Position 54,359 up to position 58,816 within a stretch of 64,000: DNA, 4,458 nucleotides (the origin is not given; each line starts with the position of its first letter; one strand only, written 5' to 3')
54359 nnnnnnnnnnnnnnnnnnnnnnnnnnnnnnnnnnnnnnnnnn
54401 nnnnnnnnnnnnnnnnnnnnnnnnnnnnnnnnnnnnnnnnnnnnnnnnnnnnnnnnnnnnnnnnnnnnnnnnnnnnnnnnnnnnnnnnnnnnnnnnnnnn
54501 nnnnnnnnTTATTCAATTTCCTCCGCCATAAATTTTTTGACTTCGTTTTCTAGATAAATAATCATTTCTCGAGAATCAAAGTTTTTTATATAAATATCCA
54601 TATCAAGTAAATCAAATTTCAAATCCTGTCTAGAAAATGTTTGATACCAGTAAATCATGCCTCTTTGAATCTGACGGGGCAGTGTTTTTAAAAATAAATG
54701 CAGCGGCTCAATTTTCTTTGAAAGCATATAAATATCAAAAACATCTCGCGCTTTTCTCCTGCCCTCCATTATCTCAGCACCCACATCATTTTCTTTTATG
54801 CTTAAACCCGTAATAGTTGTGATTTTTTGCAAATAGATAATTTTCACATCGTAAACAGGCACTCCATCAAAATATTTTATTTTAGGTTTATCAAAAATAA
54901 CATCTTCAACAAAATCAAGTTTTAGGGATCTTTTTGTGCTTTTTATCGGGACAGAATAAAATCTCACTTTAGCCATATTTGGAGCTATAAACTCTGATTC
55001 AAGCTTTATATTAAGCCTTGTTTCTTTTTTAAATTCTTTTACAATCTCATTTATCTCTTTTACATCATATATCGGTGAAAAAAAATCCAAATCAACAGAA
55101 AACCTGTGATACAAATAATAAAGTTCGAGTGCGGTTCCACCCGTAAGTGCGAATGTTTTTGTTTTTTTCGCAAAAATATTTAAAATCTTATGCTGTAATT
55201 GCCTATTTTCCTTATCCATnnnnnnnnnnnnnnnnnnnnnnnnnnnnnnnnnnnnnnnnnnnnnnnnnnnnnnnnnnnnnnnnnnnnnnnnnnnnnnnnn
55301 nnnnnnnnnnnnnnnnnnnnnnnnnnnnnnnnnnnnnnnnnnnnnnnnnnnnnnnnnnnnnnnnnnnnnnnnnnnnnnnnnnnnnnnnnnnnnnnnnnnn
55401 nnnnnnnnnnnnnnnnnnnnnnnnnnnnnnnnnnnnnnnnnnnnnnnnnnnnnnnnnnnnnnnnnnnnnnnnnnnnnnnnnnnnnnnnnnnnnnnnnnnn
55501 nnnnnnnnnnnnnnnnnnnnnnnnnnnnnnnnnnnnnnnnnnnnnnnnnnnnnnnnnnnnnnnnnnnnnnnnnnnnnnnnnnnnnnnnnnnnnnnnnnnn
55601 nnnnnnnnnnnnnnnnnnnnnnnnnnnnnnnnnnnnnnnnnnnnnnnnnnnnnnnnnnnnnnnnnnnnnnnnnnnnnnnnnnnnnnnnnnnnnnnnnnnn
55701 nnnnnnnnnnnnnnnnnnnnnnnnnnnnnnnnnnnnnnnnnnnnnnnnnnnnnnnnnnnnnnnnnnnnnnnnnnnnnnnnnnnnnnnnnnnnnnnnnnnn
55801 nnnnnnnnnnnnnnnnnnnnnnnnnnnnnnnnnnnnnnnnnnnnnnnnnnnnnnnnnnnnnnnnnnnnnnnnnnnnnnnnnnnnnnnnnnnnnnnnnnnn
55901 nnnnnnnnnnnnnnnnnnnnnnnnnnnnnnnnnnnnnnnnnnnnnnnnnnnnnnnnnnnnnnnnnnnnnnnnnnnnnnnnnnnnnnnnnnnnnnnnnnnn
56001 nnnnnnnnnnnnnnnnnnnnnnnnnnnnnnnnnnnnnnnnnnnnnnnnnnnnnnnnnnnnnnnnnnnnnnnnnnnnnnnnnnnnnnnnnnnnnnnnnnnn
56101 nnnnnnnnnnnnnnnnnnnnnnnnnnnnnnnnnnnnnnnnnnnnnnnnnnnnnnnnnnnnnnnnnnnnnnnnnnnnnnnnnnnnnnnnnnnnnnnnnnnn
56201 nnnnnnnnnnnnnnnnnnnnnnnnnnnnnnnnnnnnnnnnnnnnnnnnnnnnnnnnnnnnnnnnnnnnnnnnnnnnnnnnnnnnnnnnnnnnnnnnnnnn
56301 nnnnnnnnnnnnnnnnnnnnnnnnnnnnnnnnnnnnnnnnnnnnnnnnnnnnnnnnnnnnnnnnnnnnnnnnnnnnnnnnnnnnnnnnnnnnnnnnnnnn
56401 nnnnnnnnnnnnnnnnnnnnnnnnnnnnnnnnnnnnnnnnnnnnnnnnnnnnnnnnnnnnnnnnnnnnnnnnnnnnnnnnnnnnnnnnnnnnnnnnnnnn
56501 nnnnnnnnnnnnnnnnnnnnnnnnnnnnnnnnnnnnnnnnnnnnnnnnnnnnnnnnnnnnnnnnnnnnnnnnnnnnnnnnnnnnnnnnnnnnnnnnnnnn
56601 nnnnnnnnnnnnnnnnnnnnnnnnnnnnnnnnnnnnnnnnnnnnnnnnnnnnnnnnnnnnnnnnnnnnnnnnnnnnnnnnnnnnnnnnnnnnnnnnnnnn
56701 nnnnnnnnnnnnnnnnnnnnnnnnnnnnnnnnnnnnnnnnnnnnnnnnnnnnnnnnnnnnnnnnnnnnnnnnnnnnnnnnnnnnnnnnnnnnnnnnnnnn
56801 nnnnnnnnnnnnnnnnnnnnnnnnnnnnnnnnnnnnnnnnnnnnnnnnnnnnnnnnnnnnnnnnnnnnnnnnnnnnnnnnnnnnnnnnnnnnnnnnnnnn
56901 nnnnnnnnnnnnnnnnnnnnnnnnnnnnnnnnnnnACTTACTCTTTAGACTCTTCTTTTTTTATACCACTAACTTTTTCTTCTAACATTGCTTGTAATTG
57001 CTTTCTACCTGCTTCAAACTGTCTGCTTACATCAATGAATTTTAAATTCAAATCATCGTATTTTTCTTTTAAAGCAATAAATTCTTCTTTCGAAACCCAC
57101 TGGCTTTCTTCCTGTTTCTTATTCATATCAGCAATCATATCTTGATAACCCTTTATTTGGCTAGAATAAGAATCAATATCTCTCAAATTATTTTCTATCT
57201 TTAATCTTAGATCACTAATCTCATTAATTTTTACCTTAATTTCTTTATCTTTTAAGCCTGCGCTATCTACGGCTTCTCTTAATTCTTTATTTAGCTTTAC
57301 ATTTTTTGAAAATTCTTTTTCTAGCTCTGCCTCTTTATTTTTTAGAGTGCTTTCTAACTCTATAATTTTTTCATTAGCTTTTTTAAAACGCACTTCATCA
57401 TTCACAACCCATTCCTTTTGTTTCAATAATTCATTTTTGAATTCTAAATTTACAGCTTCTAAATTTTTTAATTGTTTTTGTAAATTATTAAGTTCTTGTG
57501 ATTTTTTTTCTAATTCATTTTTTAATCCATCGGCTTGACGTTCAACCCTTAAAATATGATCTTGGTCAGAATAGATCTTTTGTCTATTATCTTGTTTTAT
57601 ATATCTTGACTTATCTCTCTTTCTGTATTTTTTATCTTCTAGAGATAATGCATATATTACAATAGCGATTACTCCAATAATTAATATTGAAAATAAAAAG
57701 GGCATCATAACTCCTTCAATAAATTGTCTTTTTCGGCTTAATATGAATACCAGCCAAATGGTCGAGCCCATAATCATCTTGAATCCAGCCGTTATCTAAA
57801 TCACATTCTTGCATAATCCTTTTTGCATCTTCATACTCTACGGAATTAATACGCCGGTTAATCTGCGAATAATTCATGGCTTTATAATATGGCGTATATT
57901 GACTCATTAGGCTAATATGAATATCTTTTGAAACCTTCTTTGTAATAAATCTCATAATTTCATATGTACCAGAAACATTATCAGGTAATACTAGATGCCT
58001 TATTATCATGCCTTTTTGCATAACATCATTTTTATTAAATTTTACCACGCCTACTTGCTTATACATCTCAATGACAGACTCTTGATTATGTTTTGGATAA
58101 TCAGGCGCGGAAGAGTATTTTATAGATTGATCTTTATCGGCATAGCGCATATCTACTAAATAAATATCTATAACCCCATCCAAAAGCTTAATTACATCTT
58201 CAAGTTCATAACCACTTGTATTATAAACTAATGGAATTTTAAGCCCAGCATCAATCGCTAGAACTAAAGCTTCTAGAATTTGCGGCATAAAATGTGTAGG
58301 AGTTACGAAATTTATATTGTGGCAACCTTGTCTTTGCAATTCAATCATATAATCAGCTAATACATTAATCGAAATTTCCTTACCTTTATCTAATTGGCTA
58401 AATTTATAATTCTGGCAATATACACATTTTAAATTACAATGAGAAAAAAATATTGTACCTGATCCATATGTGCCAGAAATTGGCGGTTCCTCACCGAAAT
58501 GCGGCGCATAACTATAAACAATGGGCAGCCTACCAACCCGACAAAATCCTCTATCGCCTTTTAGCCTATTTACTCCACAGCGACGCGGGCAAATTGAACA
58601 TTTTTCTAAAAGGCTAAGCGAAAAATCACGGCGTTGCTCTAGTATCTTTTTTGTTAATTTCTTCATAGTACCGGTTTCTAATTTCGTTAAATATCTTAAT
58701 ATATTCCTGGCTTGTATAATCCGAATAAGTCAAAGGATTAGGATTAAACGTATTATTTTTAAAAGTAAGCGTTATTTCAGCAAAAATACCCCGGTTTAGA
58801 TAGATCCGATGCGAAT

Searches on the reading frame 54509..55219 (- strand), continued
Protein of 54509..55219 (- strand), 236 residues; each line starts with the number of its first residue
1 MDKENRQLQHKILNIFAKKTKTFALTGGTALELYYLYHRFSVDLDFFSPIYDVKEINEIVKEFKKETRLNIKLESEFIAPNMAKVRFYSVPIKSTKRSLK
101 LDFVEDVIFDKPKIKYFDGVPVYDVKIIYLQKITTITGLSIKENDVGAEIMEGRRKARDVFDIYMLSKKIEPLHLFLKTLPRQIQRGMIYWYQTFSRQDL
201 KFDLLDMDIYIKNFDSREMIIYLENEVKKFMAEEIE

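Call 81: find_encoding_contigs(protein=P0200, flank=2000, max_places=1)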
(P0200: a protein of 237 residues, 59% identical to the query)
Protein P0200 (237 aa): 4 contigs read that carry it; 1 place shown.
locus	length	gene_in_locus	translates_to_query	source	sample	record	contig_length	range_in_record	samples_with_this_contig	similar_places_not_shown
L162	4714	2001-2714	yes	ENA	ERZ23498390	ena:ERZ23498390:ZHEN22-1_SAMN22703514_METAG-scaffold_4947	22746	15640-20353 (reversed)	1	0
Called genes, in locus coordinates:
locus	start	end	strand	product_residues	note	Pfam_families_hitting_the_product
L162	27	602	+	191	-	-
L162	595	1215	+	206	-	PF04542:Sigma70_r2, PF08281:Sigma70_r4_2, PF04545:Sigma70_r4 (weak)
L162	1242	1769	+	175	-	PF13490:zf-HC2 (weak)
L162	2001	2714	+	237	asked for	PF08843:AbiEii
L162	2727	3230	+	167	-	PF24250:HVO_2718 (weak), PF12844:HTH_19, PF13560:HTH_31, PF01381:HTH_3, PF13443:HTH_26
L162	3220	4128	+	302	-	PF00586:AIRS, PF02769:AIRS_C (weak)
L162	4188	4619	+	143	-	PF02367:TsaE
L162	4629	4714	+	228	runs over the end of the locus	PF00814:TsaD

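Call 82: find_encoding_contigs(protein=P0142, flank=2000, max_places=1)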
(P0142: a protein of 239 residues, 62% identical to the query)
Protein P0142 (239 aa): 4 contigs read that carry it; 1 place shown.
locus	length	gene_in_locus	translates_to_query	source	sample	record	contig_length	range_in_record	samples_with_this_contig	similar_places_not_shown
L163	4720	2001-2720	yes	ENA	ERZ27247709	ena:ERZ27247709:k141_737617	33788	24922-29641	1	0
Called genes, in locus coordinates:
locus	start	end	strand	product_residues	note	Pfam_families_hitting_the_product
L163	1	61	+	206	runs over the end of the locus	PF13489:Methyltransf_23, PF08241:Methyltransf_11, PF13649:Methyltransf_25 (weak), PF13847:Methyltransf_31 (weak)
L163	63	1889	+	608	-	-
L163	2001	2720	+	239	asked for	PF08843:AbiEii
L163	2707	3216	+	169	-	PF13744:HTH_37 (weak), PF13560:HTH_31, PF01381:HTH_3, PF13443:HTH_26 (weak)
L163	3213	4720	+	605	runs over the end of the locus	PF02543:Carbam_trans_N, PF16861:Carbam_trans_C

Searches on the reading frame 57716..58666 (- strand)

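Call 74: search_protein_families(library=pfam, proteins=[window:57716-58666:-], max_evalue=0.00001)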
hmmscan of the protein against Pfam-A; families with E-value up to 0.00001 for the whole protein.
window:57716-58666:- (316 aa): 2 families
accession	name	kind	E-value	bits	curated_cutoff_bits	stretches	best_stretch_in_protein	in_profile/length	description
PF04055.27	Radical_SAM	-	1.6e-12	48.3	29.5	1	72-206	2-140/166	Radical SAM superfamily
PF13353.11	Fer4_12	-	8e-07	29.9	22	1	71-179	9-121/137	4Fe-4S single cluster domain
